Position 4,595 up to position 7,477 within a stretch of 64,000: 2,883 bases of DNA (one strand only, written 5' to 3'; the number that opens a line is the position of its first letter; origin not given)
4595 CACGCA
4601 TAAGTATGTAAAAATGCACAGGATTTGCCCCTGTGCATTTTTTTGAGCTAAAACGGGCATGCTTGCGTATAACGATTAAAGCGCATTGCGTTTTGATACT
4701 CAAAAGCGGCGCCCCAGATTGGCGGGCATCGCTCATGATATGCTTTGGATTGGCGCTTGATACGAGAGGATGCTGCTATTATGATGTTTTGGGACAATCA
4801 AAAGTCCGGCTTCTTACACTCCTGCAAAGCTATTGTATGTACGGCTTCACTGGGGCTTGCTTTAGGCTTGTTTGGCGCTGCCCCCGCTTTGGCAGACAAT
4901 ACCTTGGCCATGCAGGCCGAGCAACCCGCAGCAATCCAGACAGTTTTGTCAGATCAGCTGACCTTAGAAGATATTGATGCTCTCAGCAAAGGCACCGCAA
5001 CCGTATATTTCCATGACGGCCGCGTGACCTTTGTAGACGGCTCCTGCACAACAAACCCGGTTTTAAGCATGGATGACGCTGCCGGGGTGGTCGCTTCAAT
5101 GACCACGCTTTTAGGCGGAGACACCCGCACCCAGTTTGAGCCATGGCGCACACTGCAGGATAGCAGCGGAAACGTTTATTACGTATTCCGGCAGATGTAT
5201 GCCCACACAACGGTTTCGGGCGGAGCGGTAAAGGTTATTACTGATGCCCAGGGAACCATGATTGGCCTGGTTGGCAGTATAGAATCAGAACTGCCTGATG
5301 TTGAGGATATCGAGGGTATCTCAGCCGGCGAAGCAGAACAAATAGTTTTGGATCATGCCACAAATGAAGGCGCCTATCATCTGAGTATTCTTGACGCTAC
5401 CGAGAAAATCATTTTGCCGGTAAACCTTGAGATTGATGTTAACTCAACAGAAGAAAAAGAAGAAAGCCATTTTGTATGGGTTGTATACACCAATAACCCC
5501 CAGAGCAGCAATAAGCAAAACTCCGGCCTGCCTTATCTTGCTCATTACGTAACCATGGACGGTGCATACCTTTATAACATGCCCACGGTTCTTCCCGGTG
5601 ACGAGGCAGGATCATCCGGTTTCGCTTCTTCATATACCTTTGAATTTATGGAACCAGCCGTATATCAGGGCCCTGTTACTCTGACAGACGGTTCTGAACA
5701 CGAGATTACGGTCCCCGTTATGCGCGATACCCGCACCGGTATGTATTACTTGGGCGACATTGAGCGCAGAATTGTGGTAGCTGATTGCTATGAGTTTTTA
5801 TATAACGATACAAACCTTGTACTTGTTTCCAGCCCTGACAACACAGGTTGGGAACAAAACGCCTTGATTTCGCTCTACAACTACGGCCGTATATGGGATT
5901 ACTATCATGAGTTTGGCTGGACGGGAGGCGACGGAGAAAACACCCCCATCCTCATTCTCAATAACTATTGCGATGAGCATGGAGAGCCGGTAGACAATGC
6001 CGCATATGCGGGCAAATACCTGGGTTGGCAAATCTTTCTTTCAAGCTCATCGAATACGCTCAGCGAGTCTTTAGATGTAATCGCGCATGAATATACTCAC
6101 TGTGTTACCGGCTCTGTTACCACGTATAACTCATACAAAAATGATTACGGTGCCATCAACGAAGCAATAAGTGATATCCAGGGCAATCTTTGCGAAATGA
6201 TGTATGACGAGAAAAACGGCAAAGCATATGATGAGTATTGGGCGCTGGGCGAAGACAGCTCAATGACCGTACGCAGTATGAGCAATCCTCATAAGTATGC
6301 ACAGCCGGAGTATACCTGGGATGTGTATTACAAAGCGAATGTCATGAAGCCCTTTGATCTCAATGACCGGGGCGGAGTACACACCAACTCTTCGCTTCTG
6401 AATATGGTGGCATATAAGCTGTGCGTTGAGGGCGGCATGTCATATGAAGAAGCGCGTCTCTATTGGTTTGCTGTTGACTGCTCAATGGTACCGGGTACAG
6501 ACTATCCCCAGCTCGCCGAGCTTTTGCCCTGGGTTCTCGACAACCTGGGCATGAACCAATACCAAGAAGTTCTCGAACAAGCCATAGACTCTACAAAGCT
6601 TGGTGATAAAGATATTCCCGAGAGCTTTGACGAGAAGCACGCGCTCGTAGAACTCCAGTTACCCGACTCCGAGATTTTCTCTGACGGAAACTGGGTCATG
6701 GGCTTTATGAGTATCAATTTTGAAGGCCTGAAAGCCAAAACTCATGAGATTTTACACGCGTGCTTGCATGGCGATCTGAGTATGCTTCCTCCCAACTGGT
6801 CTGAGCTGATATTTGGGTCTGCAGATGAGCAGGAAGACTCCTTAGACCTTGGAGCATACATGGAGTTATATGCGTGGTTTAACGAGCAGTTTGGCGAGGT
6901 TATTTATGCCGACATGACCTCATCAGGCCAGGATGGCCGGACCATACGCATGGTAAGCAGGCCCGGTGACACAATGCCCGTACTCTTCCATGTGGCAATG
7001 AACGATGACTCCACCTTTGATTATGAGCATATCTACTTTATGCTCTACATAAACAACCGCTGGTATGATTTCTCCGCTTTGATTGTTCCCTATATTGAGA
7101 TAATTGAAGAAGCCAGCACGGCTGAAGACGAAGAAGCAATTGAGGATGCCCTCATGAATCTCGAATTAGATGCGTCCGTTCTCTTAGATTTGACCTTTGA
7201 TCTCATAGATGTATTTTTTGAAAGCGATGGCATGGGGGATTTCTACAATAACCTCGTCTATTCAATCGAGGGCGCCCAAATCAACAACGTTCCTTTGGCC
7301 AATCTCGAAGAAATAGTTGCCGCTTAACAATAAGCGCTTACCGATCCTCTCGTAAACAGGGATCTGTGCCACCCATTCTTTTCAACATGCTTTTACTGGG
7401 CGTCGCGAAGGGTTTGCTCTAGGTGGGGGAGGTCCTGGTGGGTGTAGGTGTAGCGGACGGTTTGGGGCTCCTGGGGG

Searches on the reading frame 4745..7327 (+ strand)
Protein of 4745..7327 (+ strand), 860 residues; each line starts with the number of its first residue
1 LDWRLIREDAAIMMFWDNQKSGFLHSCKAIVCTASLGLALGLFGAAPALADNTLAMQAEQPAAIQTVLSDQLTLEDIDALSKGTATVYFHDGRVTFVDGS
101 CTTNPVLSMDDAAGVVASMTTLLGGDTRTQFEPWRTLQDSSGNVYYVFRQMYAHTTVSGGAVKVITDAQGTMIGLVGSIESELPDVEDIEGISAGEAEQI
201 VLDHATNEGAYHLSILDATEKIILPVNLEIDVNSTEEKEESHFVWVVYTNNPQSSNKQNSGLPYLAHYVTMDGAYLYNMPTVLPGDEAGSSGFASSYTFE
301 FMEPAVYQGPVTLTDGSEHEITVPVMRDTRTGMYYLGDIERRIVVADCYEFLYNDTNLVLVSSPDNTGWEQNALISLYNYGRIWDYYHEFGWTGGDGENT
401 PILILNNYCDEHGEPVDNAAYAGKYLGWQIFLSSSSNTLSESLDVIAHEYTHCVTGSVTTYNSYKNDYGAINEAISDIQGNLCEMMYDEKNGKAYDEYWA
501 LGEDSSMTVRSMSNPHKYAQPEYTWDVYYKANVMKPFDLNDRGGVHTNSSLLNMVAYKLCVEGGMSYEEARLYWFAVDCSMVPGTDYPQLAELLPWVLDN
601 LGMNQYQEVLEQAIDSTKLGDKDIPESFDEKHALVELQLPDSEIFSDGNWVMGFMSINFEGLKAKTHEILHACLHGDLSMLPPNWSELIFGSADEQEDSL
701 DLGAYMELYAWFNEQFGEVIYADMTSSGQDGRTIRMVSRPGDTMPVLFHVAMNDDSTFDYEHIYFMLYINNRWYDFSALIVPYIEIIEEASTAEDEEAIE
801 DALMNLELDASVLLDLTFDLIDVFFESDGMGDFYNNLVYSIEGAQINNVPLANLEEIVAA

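Call 33: search_protein_families(library=ncbifam, proteins=[window:4745-7327:+], max_evalue=0.00001)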
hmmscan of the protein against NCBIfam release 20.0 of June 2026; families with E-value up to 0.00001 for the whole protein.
window:4745-7327:+ (860 aa): 1 family
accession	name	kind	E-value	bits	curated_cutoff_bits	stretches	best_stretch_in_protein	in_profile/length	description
NF047971.1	ThermolysLepto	equivalog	2.4e-07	29.3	1350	1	441-559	431-544/776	M4 family metalopeptidase thermolysin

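Call 60: search_protein_families(library=pfam, proteins=[window:4745-7327:+], max_evalue=0.001)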
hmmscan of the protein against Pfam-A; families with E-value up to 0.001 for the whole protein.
window:4745-7327:+ (860 aa): 2 families
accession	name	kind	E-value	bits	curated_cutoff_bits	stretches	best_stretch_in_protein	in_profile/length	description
PF02868.21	Peptidase_M4_C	-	6.6e-19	68.8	24.4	1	464-593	5-137/165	Thermolysin metallopeptidase, alpha-helical domain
PF01447.24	Peptidase_M4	-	3.2e-10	41.1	22.4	1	322-455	11-144/145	Thermolysin metallopeptidase, catalytic domain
